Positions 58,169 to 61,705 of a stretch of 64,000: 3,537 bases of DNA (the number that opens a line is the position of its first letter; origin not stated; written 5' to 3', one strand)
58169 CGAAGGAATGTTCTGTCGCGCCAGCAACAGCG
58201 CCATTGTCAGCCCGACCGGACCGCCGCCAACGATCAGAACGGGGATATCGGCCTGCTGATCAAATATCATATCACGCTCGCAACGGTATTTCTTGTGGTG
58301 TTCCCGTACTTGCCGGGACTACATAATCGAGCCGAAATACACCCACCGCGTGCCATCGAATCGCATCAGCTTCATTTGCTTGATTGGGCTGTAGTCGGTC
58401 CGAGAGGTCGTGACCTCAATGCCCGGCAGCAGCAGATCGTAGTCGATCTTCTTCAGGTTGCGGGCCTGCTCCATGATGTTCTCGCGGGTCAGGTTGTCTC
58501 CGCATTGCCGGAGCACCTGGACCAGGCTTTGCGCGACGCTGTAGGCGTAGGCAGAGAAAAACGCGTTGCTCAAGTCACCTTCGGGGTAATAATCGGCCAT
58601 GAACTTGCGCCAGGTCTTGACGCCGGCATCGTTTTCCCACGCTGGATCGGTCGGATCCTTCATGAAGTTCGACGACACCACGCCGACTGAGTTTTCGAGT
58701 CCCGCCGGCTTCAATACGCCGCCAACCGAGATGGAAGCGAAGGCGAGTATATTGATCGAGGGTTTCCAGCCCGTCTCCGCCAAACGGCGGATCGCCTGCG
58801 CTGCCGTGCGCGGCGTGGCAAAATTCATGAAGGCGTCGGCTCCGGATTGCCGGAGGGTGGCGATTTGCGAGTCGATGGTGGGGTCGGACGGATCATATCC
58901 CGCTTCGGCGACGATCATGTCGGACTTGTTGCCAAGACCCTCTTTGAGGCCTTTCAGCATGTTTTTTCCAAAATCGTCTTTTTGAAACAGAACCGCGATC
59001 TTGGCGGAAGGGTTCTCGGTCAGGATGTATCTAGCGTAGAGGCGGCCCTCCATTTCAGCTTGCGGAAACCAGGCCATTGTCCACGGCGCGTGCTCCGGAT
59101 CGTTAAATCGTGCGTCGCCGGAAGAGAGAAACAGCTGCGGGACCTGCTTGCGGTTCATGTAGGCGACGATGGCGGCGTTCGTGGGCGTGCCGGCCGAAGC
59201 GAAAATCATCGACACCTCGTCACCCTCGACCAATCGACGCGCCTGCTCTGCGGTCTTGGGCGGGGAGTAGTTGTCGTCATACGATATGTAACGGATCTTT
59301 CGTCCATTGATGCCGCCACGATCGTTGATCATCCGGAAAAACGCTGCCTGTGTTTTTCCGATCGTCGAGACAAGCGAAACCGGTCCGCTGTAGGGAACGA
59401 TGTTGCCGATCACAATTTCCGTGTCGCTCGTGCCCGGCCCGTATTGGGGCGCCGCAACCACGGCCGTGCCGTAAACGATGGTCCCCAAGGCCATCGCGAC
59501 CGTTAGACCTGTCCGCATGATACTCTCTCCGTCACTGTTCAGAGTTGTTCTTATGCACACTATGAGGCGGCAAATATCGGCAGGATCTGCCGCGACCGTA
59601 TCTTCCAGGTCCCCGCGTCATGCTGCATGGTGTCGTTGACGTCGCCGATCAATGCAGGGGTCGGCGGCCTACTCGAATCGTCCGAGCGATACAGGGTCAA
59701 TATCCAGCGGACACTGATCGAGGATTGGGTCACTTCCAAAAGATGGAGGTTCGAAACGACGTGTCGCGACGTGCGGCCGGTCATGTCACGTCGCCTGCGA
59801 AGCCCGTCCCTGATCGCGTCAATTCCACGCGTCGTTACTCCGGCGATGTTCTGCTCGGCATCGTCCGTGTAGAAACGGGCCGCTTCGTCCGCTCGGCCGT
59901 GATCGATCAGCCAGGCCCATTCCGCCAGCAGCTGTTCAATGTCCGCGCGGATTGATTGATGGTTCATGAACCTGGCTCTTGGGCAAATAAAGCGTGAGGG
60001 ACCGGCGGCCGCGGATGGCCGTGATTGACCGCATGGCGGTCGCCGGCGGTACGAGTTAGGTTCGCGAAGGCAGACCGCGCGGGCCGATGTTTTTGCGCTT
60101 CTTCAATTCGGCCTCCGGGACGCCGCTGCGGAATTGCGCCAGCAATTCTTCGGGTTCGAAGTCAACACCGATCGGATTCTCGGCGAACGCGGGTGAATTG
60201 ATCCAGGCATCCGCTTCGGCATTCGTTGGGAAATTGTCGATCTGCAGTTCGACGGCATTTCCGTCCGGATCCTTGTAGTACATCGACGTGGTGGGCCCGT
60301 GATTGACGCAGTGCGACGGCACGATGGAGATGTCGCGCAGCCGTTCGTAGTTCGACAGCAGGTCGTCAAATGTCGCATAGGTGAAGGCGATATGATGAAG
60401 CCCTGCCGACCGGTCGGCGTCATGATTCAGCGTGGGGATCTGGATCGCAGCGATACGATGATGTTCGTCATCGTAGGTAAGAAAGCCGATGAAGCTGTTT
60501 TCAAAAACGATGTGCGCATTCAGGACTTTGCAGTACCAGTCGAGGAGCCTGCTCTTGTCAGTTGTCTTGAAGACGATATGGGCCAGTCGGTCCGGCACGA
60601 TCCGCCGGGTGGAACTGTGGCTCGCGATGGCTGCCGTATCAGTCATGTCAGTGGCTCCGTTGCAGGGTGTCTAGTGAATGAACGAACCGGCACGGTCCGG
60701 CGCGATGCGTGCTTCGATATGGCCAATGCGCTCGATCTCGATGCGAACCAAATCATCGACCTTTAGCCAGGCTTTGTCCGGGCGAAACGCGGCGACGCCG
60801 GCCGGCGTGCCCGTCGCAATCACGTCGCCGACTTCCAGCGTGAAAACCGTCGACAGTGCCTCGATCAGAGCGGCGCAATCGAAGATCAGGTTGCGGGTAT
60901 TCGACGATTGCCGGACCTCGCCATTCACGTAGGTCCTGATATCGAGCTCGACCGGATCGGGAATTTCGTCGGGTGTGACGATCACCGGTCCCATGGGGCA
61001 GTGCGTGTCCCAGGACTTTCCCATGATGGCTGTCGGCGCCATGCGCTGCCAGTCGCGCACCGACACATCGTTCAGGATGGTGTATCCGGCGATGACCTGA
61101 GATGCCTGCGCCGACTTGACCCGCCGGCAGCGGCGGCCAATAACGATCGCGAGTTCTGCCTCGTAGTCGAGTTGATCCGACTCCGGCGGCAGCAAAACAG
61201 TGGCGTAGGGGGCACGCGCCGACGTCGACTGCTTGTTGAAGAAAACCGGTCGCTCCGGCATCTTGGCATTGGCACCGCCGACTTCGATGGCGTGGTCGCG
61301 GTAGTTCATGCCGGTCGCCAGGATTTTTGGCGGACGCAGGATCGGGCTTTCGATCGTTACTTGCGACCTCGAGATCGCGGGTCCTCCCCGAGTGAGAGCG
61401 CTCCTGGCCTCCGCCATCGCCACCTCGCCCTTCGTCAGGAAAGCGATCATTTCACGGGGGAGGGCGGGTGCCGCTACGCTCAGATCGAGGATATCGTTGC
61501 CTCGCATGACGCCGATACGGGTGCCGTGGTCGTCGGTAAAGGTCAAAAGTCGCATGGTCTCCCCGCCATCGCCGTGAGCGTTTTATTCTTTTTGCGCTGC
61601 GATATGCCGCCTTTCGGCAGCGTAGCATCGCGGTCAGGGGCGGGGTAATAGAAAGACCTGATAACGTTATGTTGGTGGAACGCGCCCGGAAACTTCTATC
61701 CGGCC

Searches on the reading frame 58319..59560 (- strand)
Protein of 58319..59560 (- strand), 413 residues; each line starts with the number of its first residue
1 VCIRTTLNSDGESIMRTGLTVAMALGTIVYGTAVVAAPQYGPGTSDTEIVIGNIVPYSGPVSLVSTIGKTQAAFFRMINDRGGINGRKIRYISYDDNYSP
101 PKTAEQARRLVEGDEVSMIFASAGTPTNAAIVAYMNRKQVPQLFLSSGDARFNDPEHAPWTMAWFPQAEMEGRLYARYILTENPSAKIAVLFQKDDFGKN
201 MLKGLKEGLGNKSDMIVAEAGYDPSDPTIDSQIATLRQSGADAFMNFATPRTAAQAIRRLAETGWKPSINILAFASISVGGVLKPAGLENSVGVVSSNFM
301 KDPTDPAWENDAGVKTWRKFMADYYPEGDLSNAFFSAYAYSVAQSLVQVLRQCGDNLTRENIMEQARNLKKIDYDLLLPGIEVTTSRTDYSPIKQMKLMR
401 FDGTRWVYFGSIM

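Call 53: search_protein_families(library=pfam, proteins=[window:58319-59560:-])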
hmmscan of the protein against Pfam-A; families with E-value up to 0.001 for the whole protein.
window:58319-59560:- (413 aa): 3 families
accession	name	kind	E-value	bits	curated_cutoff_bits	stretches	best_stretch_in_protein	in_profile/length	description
PF13458.12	Peripla_BP_6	-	4.4e-55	188.1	31.7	1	48-402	1-339/343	Periplasmic binding protein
PF01094.35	ANF_receptor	-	1e-10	41.7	25.4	1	76-260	12-197/353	Receptor family ligand binding region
PF13433.12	Peripla_BP_5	-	1.1e-06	28.4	27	1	57-122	9-75/363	Periplasmic binding protein domain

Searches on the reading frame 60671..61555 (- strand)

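Call 53: search_protein_families(library=pfam, proteins=[window:60671-61555:-])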
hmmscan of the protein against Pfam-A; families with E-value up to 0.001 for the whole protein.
window:60671-61555:- (294 aa): 1 family
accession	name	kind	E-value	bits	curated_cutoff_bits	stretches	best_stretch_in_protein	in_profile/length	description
PF01557.24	FAA_hydrolase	-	2.3e-69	233.8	23.9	1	77-284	1-213/214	Fumarylacetoacetate (FAA) hydrolase C-terminal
